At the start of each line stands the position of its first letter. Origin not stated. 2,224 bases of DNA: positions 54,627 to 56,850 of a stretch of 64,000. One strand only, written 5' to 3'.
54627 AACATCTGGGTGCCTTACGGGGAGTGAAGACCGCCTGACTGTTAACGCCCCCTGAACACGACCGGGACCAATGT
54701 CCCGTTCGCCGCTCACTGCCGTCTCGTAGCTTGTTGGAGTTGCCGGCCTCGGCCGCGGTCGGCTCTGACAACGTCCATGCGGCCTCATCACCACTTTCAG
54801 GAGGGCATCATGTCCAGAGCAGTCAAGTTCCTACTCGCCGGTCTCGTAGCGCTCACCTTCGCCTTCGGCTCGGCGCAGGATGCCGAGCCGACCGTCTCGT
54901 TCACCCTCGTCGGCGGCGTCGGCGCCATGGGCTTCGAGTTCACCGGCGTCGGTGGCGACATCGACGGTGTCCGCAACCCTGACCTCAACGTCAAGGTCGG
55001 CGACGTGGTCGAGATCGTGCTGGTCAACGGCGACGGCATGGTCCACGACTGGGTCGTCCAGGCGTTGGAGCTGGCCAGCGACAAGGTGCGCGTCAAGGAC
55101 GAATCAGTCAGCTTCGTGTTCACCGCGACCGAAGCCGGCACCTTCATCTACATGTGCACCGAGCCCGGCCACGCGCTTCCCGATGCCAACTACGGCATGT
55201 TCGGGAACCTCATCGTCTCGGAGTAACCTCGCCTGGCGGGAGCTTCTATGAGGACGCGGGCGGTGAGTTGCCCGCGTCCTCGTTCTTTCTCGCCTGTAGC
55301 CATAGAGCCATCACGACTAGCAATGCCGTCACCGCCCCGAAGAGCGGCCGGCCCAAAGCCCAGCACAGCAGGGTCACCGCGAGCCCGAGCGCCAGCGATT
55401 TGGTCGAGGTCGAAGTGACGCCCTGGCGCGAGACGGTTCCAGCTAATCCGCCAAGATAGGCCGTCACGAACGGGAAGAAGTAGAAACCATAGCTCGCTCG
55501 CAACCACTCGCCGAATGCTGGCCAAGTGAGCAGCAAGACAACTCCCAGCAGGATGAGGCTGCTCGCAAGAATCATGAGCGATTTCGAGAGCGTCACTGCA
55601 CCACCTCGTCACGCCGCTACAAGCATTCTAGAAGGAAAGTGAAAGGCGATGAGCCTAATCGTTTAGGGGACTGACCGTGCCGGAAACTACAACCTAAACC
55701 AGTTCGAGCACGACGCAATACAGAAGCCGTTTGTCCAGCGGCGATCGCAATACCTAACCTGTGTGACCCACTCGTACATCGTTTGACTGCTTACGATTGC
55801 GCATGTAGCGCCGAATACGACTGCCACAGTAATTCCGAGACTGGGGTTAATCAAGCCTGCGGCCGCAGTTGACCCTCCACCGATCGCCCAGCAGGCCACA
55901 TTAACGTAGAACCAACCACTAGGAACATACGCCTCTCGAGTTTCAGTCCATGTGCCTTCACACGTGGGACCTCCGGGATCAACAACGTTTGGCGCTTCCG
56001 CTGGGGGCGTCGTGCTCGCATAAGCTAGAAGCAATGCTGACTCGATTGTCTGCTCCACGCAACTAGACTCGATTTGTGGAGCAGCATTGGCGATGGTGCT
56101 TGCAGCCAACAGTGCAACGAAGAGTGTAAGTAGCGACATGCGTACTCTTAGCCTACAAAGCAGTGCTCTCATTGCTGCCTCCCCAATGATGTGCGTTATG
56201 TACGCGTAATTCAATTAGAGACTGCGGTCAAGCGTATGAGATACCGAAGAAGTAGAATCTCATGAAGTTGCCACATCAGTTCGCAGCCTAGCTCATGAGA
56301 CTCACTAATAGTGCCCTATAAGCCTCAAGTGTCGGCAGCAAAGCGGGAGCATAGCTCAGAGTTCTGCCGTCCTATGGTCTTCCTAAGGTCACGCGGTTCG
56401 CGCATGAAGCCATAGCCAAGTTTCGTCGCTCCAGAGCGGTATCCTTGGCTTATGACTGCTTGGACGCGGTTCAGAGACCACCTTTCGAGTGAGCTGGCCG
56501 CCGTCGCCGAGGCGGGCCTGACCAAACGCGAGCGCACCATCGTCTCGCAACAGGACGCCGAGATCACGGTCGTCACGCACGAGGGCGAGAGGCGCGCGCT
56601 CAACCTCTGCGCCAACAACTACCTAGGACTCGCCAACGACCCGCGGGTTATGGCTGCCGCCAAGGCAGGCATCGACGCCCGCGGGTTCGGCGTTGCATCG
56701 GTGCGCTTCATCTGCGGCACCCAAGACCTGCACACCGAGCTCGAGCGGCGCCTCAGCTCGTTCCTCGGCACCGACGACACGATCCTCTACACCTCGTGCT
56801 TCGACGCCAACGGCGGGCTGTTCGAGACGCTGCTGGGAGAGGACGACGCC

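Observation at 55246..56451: Low-GC islet: Cys-rich secreted protein followed by a small membrane protein, a candidate toxin/immunity-like pair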

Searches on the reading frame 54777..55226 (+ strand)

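Call 4: search_protein_families(library=pfam, proteins=[window:54777-55226:+], max_evalue=1)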
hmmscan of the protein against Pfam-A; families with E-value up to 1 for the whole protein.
window:54777-55226:+ (149 aa): 6 families
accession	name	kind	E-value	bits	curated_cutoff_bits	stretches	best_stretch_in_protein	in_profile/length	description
PF00127.26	Copper-bind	-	0.00048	20.9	21.2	1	69-147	18-98/99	Copper binding proteins, plastocyanin/azurin family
PF13473.12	Cupredoxin_1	-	0.00051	20.5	27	1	64-128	31-93/104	Cupredoxin-like domain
PF07653.23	SH3_2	-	0.033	14.3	21.8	1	61-96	7-38/55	Variant SH3 domain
PF23361.1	BBS7_pf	-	0.08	13.5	28.2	1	89-133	27-70/103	BBS7 platform domain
PF04014.23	MazE_antitoxin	-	0.095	13.1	24.7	1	70-88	20-38/48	Antidote-toxin recognition MazE, bacterial antitoxin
PF22655.1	SpoU_sub_bind_like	-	0.23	12.5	27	1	62-101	25-64/90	SpoU L30e-like domain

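Call 6: search_protein_families(library=ncbifam, proteins=[window:54777-55226:+], max_evalue=1)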
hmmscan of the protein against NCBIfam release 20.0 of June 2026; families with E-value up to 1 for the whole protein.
window:54777-55226:+ (149 aa): 9 families
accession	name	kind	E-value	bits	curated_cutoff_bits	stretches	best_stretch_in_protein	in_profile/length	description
TIGR03095.1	rusti_cyanin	equivalog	1.4e-09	38.3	146.7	2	112-147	116-147/148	rusticyanin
TIGR02376.1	Cu_nitrite_red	equivalog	4.8e-05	22.9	296.3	1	66-147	57-144/326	copper-containing nitrite reductase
TIGR02657.1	amicyanin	equivalog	0.002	18.5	110.2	1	67-129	10-72/83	amicyanin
TIGR02866.1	CoxB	equivalog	0.0099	15.4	147.7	1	67-129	117-176/202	cytochrome c oxidase subunit II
TIGR03102.1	halo_cynanin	subfamily_domain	0.012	15.6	93.8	1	69-147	43-114/115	halocyanin domain-containing protein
TIGR04244.1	nitrous_NosZ_RR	equivalog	0.024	13.2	625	1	70-134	551-616/627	TAT-dependent nitrous-oxide reductase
TIGR04246.1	nitrous_NosZ_Gp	equivalog_domain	0.027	12.7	625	1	70-135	501-567/578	Sec-dependent nitrous-oxide reductase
NF051440.1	CuResCopIPSEAE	equivalog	0.054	13.3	280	0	69-94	56-81/180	copper-resistant cuproprotein CopI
NF050117.1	aa3_CtaC_Actin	exception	0.098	11.9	250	1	67-129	158-217/244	aa3-type cytochrome oxidase subunit II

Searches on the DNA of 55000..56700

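Call 59: search_rna_families(source=window, start=55000, end=56700, threshold=evalue, max_evalue=10)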
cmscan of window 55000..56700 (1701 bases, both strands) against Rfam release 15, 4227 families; matches with E-value up to 10: 2.
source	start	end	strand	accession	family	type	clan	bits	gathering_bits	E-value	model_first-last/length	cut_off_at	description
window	56630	56695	+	RF03407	MIR531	Gene; miRNA;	-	17.2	70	7.6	1-69/69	no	MIR531 microRNA precursor family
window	55070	55153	+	RF02267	Vax2os1_2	Gene; lncRNA;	-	7.9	55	1.3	373-466/466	no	Vax2os1 conserved region 2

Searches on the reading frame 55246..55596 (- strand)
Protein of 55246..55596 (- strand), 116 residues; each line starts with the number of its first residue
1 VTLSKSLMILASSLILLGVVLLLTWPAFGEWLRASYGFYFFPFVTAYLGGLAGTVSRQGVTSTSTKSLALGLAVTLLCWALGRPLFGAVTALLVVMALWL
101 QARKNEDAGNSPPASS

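Call 4: search_protein_families(library=pfam, proteins=[window:55246-55596:-], max_evalue=1)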
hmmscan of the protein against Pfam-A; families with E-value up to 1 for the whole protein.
window:55246-55596:- (116 aa): 3 families
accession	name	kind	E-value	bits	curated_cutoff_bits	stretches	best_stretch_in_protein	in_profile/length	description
PF14150.11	YesK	-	0.021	15.4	25.2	1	7-54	29-78/81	YesK-like protein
PF19529.4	DUF6057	-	0.03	13.6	29.8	1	14-105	99-184/569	Family of unknown function (DUF6057)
PF06396.16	AGTRAP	-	0.23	11.6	25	1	13-58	9-54/156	Angiotensin II, type I receptor-associated protein (AGTRAP)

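Call 6: search_protein_families(library=ncbifam, proteins=[window:55246-55596:-], max_evalue=1)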
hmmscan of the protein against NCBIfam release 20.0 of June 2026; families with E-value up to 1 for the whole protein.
window:55246-55596:- (116 aa): 1 family
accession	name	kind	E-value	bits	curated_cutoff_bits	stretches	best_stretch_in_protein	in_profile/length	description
TIGR00267.1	TIGR00267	hypoth_equivalog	0.011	15.4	156.95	1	47-84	132-169/171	TIGR00267 family protein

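Call 8: find_encoding_contigs(protein=window:55246-55596:-, flank=6000, max_places=6)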
Protein window:55246-55596:- (116 aa): 11 contigs read that carry it; 6 places shown.
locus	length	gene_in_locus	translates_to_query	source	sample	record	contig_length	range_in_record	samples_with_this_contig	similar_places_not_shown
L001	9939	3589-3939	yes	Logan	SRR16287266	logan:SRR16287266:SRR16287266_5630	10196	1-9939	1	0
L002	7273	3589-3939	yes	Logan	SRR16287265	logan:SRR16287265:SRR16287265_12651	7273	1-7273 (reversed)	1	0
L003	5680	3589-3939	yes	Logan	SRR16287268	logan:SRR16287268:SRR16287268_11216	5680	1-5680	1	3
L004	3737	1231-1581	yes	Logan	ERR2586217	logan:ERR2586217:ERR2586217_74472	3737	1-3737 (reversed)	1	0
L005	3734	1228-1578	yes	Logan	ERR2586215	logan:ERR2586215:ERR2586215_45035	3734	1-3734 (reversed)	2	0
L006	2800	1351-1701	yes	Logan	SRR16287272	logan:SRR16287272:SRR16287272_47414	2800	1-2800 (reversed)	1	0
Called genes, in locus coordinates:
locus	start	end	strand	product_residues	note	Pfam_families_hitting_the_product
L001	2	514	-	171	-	?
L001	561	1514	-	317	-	PF01699:Na_Ca_ex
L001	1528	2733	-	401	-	PF00155:Aminotran_1_2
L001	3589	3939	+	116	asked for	-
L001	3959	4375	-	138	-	-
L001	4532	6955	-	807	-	PF00171:Aldedh, PF07368:DUF1487 (faint), PF00171:Aldedh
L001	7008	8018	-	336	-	PF01791:DeoC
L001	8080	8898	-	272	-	-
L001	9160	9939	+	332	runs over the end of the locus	PF00291:PALP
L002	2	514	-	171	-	?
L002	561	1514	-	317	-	PF01699:Na_Ca_ex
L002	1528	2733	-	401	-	PF00155:Aminotran_1_2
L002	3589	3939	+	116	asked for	-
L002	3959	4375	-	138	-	-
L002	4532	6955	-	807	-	PF00171:Aldedh, PF07368:DUF1487 (faint), PF00171:Aldedh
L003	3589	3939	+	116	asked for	-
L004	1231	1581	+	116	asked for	-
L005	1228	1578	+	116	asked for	-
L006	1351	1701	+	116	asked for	-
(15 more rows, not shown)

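Call 16: find_homologous_proteins(query=window:55249-55596:-, max_evalue=1)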
Query window:55249-55596:- (116 aa): 1 proteins with E <= 1 among 97 candidates.
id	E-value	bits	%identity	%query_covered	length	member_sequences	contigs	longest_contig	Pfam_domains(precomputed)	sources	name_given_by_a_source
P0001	4.1e-66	238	100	100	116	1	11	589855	-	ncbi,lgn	-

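Call 17: list_cluster_members(proteins=[P0001])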
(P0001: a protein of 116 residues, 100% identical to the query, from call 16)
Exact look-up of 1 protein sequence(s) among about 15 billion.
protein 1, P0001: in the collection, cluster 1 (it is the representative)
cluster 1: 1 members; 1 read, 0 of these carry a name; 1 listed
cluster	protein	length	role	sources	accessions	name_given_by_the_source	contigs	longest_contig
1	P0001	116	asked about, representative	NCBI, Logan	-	-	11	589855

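Call 78: search_protein_families(library=padloc, proteins=[window:55249-55596:-], max_evalue=1)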
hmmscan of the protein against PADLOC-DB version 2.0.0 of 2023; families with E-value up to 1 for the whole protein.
window:55249-55596:- (116 aa): 1 family
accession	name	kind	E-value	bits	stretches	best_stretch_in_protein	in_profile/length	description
PDLC04687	PDC-M50A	-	0.023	12.7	1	46-101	14-72/144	-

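Call 79: search_protein_families(library=phrogs, proteins=[window:55249-55596:-], max_evalue=1)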
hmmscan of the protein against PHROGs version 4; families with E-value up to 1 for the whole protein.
window:55249-55596:- (116 aa): 0 families

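Call 80: search_protein_families(library=pfam, alignment_id=A2, max_evalue=1)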
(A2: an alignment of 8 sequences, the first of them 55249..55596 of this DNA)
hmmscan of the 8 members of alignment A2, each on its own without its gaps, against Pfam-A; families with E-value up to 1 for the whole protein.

A. member 1, window:55249-55596:- (116 aa): 3 families
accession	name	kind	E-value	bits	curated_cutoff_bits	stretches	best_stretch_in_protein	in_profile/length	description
PF14150.11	YesK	-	0.021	15.4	25.2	1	7-54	29-78/81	YesK-like protein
PF19529.4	DUF6057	-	0.03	13.6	29.8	1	14-105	99-184/569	Family of unknown function (DUF6057)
PF06396.16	AGTRAP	-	0.23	11.6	25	1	13-58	9-54/156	Angiotensin II, type I receptor-associated protein (AGTRAP)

B. families by the number of members that match (of 8 scanned): 13 families
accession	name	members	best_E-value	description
PF19529.4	DUF6057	2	0.03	Family of unknown function (DUF6057)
PF07331.16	TctB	2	0.094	Tripartite tricarboxylate transporter TctB family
PF11893.13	DUF3413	1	0.003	Domain of unknown function (DUF3413)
PF24661.1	DUF7649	1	0.019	Domain of unknown function (DUF7649)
PF14150.11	YesK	1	0.021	YesK-like protein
PF17009.10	DUF5090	1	0.082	Domain of unknown function (DUF5090)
PF05975.17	EcsB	1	0.12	Bacterial ABC transporter protein EcsB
PF13858.11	DUF4199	1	0.14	Protein of unknown function (DUF4199)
PF23143.1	2TM_P5A-ATPase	1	0.18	P5A-ATPase, transmembrane helical hairpin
PF06396.16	AGTRAP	1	0.23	Angiotensin II, type I receptor-associated protein (AGTRAP)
PF07204.16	Orthoreo_P10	1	0.33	Orthoreovirus membrane fusion protein p10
PF13398.12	Peptidase_M50B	1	0.39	Peptidase M50B-like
PF13567.11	DUF4131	1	0.9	Domain of unknown function (DUF4131)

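Call 88: predict_structure(protein=window:55249-55596:-)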
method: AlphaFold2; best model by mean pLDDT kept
length: 116 residues; sequences in the alignment: 1
mean_pLDDT: 67.6   pTM: 0.35
mean pLDDT of the five models: 67.6, 67.6, 67.1, 63.1, 62.7
residues with pLDDT >= 90: 1; 70-90: 41; 50-70: 74; < 50: 0
segments of 3 or more residues with pLDDT < 50: none
pLDDT, mean of each block of 10 residues (from residue 1): 70 77 70 62 66 62 61 64 64 80 73 59
secondary structure, 60 per line:
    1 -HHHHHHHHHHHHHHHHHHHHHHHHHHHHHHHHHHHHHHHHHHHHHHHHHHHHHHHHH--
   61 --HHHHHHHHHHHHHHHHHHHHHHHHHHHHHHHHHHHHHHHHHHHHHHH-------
elements in order: H2-58 H63-109

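Call 89: search_solved_structures(query=A2, max_evalue=10)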
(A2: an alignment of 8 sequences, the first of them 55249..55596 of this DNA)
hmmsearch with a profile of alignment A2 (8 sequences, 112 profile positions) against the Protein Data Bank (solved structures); distinct sequences matched with E-value up to 10: 2.
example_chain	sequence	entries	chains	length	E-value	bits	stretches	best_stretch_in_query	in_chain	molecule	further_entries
8exh_A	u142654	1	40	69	0.12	15.8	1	63-99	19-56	Protein virB2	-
8cue_1A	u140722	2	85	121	0.35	14.3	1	64-98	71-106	Protein virB2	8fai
